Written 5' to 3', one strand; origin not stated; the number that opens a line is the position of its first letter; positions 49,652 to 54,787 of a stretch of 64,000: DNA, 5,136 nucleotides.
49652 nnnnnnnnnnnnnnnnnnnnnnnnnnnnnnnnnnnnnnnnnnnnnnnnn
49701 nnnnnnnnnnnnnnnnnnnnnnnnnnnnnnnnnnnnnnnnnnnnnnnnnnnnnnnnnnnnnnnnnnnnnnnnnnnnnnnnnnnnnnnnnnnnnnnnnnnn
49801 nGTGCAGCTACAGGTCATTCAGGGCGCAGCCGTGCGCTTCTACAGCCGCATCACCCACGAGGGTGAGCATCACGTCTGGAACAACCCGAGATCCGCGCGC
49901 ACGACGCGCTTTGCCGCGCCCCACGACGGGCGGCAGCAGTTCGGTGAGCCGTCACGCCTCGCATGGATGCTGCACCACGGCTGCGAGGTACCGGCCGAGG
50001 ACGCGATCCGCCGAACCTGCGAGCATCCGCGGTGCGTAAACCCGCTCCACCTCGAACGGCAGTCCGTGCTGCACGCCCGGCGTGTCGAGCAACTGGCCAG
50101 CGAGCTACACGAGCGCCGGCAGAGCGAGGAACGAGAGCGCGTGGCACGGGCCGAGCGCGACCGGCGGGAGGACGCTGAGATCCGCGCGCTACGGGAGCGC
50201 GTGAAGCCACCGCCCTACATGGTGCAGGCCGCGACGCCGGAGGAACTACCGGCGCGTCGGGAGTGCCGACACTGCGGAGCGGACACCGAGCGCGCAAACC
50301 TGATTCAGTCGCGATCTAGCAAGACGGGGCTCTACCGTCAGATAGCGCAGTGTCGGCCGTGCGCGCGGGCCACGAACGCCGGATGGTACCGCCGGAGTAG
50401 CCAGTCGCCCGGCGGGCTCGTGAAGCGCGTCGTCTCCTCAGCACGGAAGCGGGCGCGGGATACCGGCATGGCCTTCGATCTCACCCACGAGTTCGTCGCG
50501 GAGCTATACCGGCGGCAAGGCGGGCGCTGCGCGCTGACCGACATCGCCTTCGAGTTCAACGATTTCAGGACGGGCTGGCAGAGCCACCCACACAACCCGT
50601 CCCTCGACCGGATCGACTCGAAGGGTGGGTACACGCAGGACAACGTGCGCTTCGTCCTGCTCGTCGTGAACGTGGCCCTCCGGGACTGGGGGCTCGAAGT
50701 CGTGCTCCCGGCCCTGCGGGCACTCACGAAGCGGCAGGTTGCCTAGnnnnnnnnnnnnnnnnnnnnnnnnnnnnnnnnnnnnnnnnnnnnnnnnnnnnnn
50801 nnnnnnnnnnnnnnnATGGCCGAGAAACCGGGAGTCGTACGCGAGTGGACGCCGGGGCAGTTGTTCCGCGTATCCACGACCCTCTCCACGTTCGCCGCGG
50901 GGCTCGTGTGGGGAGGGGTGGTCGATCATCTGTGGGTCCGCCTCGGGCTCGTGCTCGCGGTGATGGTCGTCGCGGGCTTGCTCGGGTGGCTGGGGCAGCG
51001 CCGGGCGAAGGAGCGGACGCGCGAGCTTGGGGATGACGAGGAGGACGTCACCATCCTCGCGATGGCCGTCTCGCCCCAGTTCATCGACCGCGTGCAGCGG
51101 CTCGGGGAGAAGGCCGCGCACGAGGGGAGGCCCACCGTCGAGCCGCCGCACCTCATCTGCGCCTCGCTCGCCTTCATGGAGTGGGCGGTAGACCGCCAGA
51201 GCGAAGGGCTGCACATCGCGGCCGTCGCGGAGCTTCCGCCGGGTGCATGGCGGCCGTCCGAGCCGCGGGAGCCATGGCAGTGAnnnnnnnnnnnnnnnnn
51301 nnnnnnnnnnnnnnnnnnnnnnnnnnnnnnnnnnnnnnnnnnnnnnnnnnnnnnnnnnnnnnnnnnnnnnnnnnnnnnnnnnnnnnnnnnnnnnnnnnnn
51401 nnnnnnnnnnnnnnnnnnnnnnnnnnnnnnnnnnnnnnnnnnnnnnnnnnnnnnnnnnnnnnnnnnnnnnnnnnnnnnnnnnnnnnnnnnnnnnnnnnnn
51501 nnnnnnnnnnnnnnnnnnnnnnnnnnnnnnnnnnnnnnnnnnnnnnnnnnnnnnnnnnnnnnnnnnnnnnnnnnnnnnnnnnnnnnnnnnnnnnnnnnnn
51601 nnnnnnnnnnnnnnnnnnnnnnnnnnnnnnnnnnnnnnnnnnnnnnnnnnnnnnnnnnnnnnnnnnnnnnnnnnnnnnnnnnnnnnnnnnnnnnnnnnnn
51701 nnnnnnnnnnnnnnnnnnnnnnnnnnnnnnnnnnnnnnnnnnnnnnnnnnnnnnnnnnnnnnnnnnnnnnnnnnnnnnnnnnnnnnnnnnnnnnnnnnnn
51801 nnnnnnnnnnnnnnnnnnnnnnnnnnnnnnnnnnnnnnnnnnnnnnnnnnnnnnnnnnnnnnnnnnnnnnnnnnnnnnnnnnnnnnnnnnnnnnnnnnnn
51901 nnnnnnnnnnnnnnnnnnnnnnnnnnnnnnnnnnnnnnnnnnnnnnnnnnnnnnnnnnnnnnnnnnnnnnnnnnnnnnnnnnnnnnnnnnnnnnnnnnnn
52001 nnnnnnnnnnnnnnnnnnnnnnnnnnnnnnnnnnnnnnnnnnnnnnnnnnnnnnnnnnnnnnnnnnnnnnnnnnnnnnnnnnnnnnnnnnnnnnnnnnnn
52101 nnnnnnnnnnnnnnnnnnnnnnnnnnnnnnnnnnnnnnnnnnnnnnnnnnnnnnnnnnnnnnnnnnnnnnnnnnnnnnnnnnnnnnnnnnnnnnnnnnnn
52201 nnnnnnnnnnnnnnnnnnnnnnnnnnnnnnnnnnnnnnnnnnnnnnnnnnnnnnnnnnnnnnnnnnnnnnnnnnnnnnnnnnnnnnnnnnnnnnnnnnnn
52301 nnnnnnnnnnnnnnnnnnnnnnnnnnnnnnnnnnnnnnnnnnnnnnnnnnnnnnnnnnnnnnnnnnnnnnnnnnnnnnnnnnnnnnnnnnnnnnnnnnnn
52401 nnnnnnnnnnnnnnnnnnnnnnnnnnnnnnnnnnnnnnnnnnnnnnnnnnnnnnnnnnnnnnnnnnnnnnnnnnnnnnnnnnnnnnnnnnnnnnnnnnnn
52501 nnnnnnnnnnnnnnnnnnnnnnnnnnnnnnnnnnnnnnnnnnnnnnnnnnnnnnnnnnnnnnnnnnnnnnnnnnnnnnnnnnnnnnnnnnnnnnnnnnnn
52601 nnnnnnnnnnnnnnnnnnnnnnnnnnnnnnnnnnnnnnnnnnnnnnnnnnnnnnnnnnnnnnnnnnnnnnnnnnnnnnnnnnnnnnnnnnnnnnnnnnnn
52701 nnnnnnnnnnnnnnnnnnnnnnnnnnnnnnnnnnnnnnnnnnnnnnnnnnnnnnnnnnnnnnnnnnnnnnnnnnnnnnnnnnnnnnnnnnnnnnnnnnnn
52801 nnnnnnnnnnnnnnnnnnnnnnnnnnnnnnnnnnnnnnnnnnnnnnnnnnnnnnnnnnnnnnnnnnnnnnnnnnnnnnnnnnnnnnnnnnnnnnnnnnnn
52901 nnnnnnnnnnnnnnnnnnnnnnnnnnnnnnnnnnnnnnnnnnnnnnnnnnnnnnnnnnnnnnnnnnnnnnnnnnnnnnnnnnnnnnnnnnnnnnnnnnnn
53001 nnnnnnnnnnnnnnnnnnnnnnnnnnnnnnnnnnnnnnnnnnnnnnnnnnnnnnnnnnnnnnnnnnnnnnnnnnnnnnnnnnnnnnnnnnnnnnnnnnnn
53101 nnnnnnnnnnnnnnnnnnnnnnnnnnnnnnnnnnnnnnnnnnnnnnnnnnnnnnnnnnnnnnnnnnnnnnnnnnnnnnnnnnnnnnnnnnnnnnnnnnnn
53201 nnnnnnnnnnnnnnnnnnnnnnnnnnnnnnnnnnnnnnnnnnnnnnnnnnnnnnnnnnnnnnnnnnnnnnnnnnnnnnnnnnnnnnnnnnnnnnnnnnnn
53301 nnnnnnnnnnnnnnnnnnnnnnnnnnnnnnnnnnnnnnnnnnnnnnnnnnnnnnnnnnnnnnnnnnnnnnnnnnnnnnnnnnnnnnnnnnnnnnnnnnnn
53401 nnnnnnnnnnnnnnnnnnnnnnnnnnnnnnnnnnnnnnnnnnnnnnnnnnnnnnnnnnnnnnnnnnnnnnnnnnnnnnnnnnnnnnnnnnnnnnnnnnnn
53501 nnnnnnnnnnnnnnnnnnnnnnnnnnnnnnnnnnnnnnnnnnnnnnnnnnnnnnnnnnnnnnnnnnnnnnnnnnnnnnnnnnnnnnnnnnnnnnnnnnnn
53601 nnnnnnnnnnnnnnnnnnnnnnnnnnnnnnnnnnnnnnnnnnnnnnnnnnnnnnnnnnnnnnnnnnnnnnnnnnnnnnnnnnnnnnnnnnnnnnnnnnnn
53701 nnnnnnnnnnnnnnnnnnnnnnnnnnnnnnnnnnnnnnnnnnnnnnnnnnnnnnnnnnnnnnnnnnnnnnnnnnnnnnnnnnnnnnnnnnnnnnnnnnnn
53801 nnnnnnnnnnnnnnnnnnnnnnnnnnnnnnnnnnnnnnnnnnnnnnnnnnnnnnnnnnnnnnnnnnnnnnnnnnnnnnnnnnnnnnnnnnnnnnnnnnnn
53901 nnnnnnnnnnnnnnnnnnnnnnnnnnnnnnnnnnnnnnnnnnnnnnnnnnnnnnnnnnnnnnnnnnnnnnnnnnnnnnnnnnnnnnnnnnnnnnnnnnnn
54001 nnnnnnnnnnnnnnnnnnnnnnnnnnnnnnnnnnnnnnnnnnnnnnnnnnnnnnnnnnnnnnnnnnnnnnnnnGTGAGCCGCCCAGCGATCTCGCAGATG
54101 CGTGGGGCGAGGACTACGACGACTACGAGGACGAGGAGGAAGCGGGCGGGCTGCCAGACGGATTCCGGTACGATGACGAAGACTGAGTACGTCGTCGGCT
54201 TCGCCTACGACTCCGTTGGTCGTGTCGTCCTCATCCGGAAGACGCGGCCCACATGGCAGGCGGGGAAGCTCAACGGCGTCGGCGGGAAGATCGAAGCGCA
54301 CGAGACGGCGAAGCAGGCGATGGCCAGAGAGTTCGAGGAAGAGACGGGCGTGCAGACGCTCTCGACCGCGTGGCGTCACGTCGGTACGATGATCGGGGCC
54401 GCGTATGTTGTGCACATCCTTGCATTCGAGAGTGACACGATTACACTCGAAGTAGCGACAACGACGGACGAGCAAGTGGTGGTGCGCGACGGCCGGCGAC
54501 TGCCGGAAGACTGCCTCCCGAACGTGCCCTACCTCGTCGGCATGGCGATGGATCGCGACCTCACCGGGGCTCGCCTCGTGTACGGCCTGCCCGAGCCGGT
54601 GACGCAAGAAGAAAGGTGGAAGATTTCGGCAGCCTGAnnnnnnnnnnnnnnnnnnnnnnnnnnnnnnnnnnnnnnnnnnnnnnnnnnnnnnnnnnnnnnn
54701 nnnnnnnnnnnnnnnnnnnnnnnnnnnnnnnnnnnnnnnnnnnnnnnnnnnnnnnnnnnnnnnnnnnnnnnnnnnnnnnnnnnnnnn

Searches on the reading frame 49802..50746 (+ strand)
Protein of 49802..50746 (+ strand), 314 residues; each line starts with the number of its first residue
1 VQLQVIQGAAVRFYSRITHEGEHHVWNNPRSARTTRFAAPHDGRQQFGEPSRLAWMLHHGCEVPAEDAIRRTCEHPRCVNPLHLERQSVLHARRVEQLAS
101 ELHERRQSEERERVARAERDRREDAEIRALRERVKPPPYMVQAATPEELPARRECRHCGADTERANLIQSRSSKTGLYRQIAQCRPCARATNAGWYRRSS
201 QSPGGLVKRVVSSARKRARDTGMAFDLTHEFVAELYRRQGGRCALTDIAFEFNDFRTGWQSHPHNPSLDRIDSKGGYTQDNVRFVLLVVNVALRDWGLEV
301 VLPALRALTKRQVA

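Call 8: search_protein_families(library=pfam, proteins=[window:49802-50746:+], max_evalue=0.01)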
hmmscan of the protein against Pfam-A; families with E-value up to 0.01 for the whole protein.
window:49802-50746:+ (314 aa): 0 families

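Call 9: search_protein_families(library=phrogs, proteins=[window:49802-50746:+], max_evalue=0.01)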
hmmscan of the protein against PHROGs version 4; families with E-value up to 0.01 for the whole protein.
window:49802-50746:+ (314 aa): 13 families
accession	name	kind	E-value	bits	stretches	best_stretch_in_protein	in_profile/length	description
phrog_3322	-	DNA, RNA and nucleotide metabolism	1.2e-23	84.8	1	154-312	5-152/162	endonuclease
phrog_1035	-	DNA, RNA and nucleotide metabolism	1.5e-17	65.3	1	144-294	55-211/271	endonuclease VII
phrog_3118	-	DNA, RNA and nucleotide metabolism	8.5e-15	55.9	1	215-290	22-93/287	HNH endonuclease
phrog_1872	-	DNA, RNA and nucleotide metabolism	8.8e-12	46.3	1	12-118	22-129/166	endonuclease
phrog_4842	-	DNA, RNA and nucleotide metabolism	1.5e-09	38.8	1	11-87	65-138/154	HNH endonuclease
phrog_2633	-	DNA, RNA and nucleotide metabolism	0.00018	22.7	1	150-245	11-87/142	endonuclease VII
phrog_3593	-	DNA, RNA and nucleotide metabolism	0.00022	22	1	45-86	90-130/210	HNH endonuclease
phrog_3377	-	DNA, RNA and nucleotide metabolism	0.00094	20.1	1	251-285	50-85/196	HNH endonuclease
phrog_4592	-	moron, auxiliary metabolic gene and host takeover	0.001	20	1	209-289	62-130/170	decoy of host sigma70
phrog_6254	-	DNA, RNA and nucleotide metabolism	0.0013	20.1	1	53-136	41-121/154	HNH endonuclease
phrog_826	-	DNA, RNA and nucleotide metabolism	0.0018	18.9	0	9-87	70-149/281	HNH endonuclease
phrog_2914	-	DNA, RNA and nucleotide metabolism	0.0026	18.5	1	145-250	10-105/190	endonuclease VII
phrog_8790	-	DNA, RNA and nucleotide metabolism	0.0042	18.1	1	251-287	60-96/241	restriction endonuclease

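Call 19: find_related_loci(query=window:49802-50746:+, collection=viral_contigs, flank=6000)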
Query window:49802-50746:+ (314 aa) in viral_contigs; peptide patterns used: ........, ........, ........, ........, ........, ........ (x = any residue, [..] = any of these).
No stretch of DNA in the collection matches any of the patterns.

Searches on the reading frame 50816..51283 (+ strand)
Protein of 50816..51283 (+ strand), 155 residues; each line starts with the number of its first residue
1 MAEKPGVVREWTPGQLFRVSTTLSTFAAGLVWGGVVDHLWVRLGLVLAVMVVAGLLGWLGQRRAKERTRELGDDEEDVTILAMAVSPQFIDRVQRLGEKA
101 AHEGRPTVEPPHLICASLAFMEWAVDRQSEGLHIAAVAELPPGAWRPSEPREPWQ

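Call 8: search_protein_families(library=pfam, proteins=[window:50816-51283:+], max_evalue=0.01)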
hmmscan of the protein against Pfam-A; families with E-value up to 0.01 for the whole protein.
window:50816-51283:+ (155 aa): 1 family
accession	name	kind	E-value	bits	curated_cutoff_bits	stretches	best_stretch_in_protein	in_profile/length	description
PF07332.16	Phage_holin_3_6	-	0.0097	16.4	28.4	0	24-68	52-98/116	Putative Actinobacterial Holin-X, holin superfamily III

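Call 9: search_protein_families(library=phrogs, proteins=[window:50816-51283:+], max_evalue=0.01)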
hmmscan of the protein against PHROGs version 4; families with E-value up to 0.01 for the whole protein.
window:50816-51283:+ (155 aa): 0 families

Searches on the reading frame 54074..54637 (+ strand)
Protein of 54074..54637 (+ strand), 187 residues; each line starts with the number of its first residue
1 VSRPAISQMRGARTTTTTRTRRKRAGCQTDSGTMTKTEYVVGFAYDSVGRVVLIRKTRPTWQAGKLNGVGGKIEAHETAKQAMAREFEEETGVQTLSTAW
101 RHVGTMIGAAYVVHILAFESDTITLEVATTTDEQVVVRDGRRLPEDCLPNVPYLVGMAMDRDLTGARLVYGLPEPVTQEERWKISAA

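Call 33: search_protein_families(library=phrogs, proteins=[window:54074-54637:+], max_evalue=0.001)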
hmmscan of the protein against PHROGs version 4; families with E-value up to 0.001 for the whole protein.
window:54074-54637:+ (187 aa): 3 families
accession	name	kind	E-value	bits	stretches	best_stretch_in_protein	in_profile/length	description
phrog_1198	-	other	6.3e-11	43.5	1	20-123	22-128/253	MutT/NUDIX hydrolase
phrog_10313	-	other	7.7e-07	30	1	34-95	10-69/159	nudix hydrolase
phrog_15528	-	head and packaging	8.7e-06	25.4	1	27-97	511-576/794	portal protein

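Call 86: find_related_loci(query=A6, collection=genome_contigs, flank=10000)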
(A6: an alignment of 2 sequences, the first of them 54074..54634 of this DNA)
Query A6 (187 aa) in genome_contigs; peptide patterns used: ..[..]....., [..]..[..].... (x = any residue, [..] = any of these).
185 stretches matched a pattern; 17 encode a relative of the query (tblastn E <= 1e-3); 17 distinct loci.
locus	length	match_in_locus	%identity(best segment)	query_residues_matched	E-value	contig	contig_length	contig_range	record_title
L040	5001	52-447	45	39-163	7e-28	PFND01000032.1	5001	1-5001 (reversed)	MAG: Alphaproteobacteria bacterium CG_4_10_14_0_8_um_filter_53_9 CG_4_10_14_0.8_um_filter_scaffold_13172_c, whole genome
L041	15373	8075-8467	42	39-169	2e-26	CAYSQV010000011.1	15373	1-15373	MAG TPA_asm: uncultured Nitratifractor sp. isolate SRP338002_co1_56 genome assembly, contig: NODE_3604_length_15373_cov_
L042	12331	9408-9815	40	39-180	4e-26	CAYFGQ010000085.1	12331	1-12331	MAG TPA_asm: uncultured Arcobacteraceae bacterium isolate ERP003628_co2_60 genome assembly, contig: NODE_3727_length_123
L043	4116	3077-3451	44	37-158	4e-26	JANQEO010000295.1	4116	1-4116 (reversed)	MAG: Candidatus Binatia bacterium isolate PL23a_bin.3 k99_5225444, whole genome shotgun sequence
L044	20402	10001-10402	39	31-163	1e-25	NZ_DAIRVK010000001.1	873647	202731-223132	MAG: Sulfurospirillum sp. isolate CTOTU26098 NODE_1_length_873647_cov_28.116992, whole genome shotgun sequence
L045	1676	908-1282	40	38-164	2e-25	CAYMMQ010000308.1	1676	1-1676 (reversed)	MAG TPA_asm: uncultured Ectothiorhodospiraceae bacterium isolate binchicken_co275_201 genome assembly, contig: NODE_2051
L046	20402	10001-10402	37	29-161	4e-25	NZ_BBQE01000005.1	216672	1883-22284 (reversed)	Sulfurospirillum cavolei NBRC 109482, whole genome shotgun sequence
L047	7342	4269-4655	37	34-161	2e-24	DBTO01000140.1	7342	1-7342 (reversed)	MAG TPA_asm: Sulfurospirillum sp. UBA1314 UBA1314_contig_114742, whole genome shotgun sequence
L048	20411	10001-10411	36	28-163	5e-23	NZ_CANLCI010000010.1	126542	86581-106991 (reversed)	Uncultured Ferrimonas sp. isolate 1028.fasta NODE_10, whole genome shotgun sequence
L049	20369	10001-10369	36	39-160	3e-22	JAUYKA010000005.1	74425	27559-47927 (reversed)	MAG: bacterium isolate C24_metabat.bin.173 C24_k141_20400, whole genome shotgun sequence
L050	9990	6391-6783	39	39-165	4e-22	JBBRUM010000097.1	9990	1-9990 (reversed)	MAG: Tepidisphaerales bacterium isolate La3_concoct.205 La3_concoct.205_K_2892989_L_9990_cov_250.9500, whole genome shot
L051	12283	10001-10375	34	38-161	2e-21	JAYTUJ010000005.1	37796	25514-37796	MAG: bacterium isolate GFS_5522 GFS_5522_4, whole genome shotgun sequence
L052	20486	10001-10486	36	9-158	3e-21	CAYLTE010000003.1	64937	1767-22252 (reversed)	MAG TPA_asm: uncultured Burkholderiales bacterium isolate SRP329715_co2_15 genome assembly, contig: NODE_900_length_6493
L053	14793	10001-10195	61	35-100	9e-21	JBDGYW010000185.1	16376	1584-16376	MAG: Gemmatimonadota bacterium isolate M3-38_Bin_161 M3-38_Bin_161_scaffold_41231, whole genome shotgun sequence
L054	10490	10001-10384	37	38-161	1e-20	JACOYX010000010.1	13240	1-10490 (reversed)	MAG: Candidatus Sungiibacteriota bacterium isolate NC_groundwater_190_Ag_S-0.1um_45_12 S4_GD2017_2_S1_scaffold_9237, who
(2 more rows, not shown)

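Call 87: find_related_loci(query=A6, collection=viral_contigs, flank=10000)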
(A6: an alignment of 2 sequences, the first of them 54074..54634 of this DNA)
Query A6 (187 aa) in viral_contigs; peptide patterns used: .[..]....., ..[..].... (x = any residue, [..] = any of these).
114 stretches matched a pattern; 37 encode a relative of the query (tblastn E <= 1e-3); 37 distinct loci.
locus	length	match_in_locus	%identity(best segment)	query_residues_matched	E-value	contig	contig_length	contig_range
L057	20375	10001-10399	44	37-169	2e-29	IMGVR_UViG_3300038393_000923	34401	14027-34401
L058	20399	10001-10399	44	37-169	2e-29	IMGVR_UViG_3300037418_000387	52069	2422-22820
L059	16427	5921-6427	38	3-162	7e-28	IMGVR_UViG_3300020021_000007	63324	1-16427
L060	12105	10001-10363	41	38-159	1e-27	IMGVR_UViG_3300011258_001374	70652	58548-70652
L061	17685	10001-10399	42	30-161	4e-26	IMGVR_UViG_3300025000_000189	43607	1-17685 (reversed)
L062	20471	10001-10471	36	9-165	3e-25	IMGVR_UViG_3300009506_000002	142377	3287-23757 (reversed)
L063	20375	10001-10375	43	34-158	4e-25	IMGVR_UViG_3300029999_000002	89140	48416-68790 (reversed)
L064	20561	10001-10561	36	1-182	1e-24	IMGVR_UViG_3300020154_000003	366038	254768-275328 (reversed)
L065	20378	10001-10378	40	37-162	3e-24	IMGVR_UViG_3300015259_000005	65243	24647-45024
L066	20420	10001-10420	41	38-169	3e-24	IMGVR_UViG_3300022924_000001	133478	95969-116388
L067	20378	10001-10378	40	37-162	3e-24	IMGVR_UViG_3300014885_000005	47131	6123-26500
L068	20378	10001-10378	43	39-162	9e-24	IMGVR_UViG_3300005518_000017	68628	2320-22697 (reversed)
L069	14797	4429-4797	44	38-158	1e-23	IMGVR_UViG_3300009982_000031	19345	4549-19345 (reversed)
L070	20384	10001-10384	41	37-162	7e-23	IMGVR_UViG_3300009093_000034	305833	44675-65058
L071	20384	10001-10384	41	37-162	7e-23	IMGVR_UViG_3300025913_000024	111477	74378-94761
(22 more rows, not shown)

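Call 104: search_dna_similar(query=window:54173-54634:+, collection=phages, mode=protein, max_rows=12)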
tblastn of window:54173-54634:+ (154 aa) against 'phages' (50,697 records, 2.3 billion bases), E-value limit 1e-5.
Records with a match: 11; places in all: 11; records where one place covers at least 80% of the query: 5.
Best place of each record, by identity: <60% 11.
By first word of the organism name: Xanthomonas 4; Agrobacterium 2; Stenotrophomonas 2; Sinorhizobium 1; Rhizobium 1; Salicola 1.
By host as written in the record: Agrobacterium tumefaciens C58 2; - 1; Xanthomonas campestris pv. pelargonii 1; Sinohrizobium meliloti NRRL L-50 1; Xanthomonas oryzae pv. oryzae 1; Xanthomonas citri 1; Rhizobium phaseoli I1_18 1; Salicola sp. PV4 1; and 2 more.
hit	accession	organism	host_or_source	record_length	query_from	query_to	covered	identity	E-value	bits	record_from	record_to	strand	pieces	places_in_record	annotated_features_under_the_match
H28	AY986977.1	Xanthomonas phage Xp15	-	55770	4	133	84%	46.6%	2e-24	103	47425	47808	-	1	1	probable NUDIX hydrolase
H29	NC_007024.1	Xanthomonas phage Xp15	Xanthomonas campestris pv. pelargonii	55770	4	133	84%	46.6%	2e-24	103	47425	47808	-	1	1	probable NUDIX hydrolase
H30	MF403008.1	Agrobacterium phage Atu_ph07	Agrobacterium tumefaciens C58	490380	5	139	88%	41.6%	3e-19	89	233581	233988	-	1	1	putative NUDIX hydrolase | hypothetical protein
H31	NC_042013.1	Agrobacterium phage Atu_ph07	Agrobacterium tumefaciens C58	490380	5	139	88%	41.6%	3e-19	89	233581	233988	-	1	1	MutT/NUDIX hydrolase | hypothetical protein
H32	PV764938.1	Sinorhizobium phage Phosso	Sinohrizobium meliloti NRRL L-50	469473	6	136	85%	37.6%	2e-17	83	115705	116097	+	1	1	MutT-like nucleotide pyrophosphohydrolase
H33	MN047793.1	Xanthomonas phage Xoo-sp13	Xanthomonas oryzae pv. oryzae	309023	6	102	63%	40.2%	1e-13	72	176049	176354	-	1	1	putative NUDIX hydrolase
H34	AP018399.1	Xanthomonas phage XacN1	Xanthomonas citri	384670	6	106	66%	36.2%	1e-8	58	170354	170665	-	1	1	putative NUDIX hydrolase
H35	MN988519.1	Rhizobium phage RHph_I1_18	Rhizobium phaseoli I1_18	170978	5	83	51%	42.5%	2e-8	57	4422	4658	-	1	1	NUDIX hydrolase protein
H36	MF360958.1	Salicola phage SCTP-2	Salicola sp. PV4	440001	17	104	57%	37.1%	3e-7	54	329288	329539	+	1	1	402: hypothetical protein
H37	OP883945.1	Stenotrophomonas phage CM1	Stenotrophomonas maltophilia SRM01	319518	7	73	44%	41.8%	2e-7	54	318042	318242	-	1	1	record has no annotation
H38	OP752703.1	Stenotrophomonas phage RAS14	Stenotrophomonas maltophilia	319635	7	73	44%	41.8%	2e-7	54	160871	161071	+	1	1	hypothetical protein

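Call 105: get_annotated_region(hit=H29, flank=9000)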
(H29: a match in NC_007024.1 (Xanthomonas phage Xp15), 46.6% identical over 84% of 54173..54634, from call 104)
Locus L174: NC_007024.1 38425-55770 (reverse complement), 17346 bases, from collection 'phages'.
description: Xanthomonas phage Xp15, complete genome.
organism: Xanthomonas phage Xp15 (NCBI taxid 322855)
taxonomy: Viruses; Duplodnaviria; Heunggongvirae; Uroviricota; Caudoviricetes; Alachuavirus; Alachuavirus Xp15
host: Xanthomonas campestris pv. pelargonii; source: -; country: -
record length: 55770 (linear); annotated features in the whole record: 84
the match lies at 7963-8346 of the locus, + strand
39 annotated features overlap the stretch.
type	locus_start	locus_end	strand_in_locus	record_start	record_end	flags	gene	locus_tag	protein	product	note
CDS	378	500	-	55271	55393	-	-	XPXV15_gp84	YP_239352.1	hypothetical protein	BE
CDS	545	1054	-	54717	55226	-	-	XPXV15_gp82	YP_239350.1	hypothetical protein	BC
CDS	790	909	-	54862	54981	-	-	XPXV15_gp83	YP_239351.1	hypothetical protein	BD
CDS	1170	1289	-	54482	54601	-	-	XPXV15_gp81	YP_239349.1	hypothetical protein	BB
CDS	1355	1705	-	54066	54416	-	-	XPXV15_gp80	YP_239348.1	hypothetical protein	BA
CDS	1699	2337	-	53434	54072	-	-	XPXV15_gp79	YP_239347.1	hypothetical protein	AZ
CDS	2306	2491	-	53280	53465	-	-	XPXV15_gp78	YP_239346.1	hypothetical protein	AY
CDS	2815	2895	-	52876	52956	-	-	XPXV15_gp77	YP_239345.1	hypothetical protein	AX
CDS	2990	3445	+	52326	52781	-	-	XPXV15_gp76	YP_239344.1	hypothetical protein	AW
CDS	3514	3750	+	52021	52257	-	-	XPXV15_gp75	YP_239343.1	hypothetical protein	AV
CDS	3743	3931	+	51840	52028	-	-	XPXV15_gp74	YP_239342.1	hypothetical protein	AU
CDS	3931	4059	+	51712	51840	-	-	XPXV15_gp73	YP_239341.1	hypothetical protein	AT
CDS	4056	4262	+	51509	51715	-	-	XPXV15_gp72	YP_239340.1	hypothetical protein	AS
CDS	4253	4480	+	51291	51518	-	-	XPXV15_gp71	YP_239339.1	hypothetical protein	AR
CDS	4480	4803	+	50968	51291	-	-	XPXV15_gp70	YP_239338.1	putative endoglucanase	AQ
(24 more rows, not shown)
